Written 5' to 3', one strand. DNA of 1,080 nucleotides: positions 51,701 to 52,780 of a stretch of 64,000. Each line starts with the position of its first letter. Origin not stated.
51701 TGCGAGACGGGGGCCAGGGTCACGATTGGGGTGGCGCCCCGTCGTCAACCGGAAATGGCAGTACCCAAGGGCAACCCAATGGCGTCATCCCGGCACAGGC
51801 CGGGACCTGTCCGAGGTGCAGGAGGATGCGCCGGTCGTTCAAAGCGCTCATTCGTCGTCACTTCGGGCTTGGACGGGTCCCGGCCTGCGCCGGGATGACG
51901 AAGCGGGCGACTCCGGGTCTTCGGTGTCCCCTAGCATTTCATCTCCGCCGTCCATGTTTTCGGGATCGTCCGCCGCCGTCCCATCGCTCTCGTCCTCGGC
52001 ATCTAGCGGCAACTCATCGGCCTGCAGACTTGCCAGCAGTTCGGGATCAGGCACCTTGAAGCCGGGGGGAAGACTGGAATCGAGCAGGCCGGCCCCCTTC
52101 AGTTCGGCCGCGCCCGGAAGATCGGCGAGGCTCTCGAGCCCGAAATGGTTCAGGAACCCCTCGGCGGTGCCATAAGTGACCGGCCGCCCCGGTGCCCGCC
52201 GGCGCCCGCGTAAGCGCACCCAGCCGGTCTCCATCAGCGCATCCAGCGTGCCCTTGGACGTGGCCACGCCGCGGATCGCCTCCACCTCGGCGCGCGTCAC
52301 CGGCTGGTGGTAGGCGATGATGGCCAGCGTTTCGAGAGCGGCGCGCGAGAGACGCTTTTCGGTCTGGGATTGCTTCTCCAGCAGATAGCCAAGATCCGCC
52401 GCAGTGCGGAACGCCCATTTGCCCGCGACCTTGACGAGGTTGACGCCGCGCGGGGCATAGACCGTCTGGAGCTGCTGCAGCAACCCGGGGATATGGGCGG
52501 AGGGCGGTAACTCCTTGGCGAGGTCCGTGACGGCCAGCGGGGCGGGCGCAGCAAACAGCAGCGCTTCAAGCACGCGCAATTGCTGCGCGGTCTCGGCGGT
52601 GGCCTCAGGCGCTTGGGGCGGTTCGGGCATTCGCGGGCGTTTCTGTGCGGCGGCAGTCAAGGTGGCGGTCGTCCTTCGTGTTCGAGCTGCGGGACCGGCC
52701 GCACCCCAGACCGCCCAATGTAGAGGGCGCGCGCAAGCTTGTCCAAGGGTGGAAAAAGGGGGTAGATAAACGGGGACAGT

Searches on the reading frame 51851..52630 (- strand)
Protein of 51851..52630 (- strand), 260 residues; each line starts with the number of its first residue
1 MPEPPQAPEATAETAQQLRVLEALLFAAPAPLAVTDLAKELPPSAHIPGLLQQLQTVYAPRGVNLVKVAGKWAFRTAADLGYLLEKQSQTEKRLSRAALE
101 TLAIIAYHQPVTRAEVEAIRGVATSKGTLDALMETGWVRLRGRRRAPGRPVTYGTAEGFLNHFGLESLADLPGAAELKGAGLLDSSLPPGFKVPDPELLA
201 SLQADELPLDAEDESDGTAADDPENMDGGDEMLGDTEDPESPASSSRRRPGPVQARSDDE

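Call 38: find_homologous_proteins(query=window:51851-52630:-, max_evalue=1e-30)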
Query seq(260 aa) (260 aa): 7997 proteins with E <= 1e-30 among 8000 candidates; the best 120 are listed.
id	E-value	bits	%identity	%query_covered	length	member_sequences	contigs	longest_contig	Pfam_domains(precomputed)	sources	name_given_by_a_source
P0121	1.7e-162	557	100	100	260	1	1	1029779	PF04079.23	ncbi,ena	-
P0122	1.5e-114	400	86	87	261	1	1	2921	PF04079.23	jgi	jgi:segregation and condensation protein B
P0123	6.5e-114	398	80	94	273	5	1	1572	PF04079.23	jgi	jgi:segregation and condensation protein B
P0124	1.1e-111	391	77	97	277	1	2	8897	PF04079.23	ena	-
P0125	1.1e-109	384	82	85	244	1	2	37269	PF04079.23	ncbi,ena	-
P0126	1.5e-108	380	87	80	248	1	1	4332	PF04079.23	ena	-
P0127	1.9e-99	350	71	93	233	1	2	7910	PF04079.23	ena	-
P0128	2.0e-99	350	77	84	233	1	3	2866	PF04079.23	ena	-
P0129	3.3e-98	346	79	81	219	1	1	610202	PF04079.23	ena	-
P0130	1.8e-97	344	74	88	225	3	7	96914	PF04079.23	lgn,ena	-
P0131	1.8e-97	344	75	82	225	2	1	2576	PF04079.23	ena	-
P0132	1.3e-95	338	74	82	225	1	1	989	PF04079.23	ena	-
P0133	1.8e-94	334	75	82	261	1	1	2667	PF04079.23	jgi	jgi:segregation and condensation protein B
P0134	4.3e-93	330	76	79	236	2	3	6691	PF04079.23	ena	-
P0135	7.4e-93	329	74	80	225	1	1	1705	PF04079.23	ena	-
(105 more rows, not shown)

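Call 39: find_encoding_contigs(protein=P0125, flank=10000, max_places=2)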
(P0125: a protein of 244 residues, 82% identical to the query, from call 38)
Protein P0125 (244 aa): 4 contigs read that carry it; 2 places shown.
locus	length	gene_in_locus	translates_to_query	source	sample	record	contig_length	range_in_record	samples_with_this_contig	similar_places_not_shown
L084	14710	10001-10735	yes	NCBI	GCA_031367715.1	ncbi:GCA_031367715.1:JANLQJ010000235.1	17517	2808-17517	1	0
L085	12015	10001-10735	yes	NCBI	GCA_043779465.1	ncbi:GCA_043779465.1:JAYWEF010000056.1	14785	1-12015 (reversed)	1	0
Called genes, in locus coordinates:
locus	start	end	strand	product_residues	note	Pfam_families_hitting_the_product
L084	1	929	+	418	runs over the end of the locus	PF01966:HD, PF13286:HD_assoc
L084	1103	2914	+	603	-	PF03485:Arg_tRNA_synt_N, PF00750:tRNA-synt_1d, PF01406:tRNA-synt_1e (faint), PF05746:DALR_1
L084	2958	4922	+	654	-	PF05036:SPOR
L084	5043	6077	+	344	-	PF00933:Glyco_hydro_3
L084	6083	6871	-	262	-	-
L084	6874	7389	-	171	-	PF04542:Sigma70_r2, PF08281:Sigma70_r4_2, PF04545:Sigma70_r4 (weak)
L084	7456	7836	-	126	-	PF13473:Cupredoxin_1, PF00127:Copper-bind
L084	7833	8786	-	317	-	PF00149:Metallophos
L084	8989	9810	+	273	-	PF02616:SMC_ScpA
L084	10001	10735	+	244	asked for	PF04079:SMC_ScpB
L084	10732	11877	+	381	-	PF00005:ABC_tran, PF13304:AAA_21 (faint), PF08402:TOBE_2 (weak)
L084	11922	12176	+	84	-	-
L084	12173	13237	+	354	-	-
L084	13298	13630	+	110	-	-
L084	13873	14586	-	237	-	-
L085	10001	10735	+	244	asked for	PF04079:SMC_ScpB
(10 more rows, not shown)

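Call 40: find_encoding_contigs(protein=P0129, flank=10000, max_places=2)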
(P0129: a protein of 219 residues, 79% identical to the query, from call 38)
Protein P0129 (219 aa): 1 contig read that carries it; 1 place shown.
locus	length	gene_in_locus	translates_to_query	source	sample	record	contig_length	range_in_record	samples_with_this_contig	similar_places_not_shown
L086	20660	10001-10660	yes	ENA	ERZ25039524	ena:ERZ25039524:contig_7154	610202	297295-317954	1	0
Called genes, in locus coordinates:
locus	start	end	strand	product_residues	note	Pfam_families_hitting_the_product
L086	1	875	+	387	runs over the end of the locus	PF14294:DUF4372, PF01609:DDE_Tnp_1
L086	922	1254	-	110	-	PF01521:Fe-S_biosyn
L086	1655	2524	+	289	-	PF13286:HD_assoc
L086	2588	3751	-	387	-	PF14294:DUF4372, PF01609:DDE_Tnp_1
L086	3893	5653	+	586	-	PF03485:Arg_tRNA_synt_N, PF00750:tRNA-synt_1d, PF00133:tRNA-synt_1 (faint), PF01406:tRNA-synt_1e (faint), PF05746:DALR_1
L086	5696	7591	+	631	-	PF05036:SPOR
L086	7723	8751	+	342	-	PF00933:Glyco_hydro_3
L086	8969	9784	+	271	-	PF02616:SMC_ScpA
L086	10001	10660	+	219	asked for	PF04079:SMC_ScpB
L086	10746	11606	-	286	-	PF05673:DUF815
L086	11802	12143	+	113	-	PF02699:YajC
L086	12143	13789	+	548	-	PF21760:SecD_1st, PF22599:SecDF_P1_head, PF02355:SecD_SecF_C, PF00873:ACR_tran (weak)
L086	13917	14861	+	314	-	PF02355:SecD_SecF_C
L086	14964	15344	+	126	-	PF04430:DUF498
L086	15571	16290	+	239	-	PF00494:SQS_PSY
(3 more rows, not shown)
